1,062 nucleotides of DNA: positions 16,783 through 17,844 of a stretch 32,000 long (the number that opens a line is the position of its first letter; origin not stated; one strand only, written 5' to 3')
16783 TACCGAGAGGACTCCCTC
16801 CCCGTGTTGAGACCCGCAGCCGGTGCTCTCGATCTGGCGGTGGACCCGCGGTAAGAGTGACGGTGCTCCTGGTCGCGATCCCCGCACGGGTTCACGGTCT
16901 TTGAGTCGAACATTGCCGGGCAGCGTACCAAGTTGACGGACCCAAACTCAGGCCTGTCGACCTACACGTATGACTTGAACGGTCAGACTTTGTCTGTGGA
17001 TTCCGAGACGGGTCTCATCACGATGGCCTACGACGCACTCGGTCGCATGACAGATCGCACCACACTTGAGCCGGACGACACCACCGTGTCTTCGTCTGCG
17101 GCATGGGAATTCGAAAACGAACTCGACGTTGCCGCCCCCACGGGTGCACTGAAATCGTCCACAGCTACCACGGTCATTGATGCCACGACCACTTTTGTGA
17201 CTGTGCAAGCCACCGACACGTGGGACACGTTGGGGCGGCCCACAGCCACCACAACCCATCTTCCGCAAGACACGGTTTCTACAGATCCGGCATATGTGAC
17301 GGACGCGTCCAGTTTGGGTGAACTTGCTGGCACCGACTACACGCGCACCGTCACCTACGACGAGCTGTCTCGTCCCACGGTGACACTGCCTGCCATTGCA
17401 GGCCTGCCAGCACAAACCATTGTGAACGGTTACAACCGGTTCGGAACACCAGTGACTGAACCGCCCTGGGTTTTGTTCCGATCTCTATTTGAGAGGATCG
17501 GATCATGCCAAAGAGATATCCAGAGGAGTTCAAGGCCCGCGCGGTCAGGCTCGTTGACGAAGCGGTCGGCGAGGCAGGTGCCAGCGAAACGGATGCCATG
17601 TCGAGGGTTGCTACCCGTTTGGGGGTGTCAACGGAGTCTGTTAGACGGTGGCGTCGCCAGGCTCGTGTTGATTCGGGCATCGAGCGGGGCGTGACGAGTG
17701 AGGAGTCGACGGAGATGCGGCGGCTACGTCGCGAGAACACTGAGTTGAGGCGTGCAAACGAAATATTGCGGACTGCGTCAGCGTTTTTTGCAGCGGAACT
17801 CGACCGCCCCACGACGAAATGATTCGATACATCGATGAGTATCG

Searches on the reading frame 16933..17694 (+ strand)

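Call 8: search_protein_families(library=pfam, proteins=[window:16933-17694:+], max_evalue=0.01)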
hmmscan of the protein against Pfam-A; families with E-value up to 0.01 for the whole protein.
window:16933-17694:+ (253 aa): 1 family
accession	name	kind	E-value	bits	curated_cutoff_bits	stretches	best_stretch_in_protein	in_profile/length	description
PF05593.20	RHS_repeat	-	0.00017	22.3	22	1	13-44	1-33/38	RHS Repeat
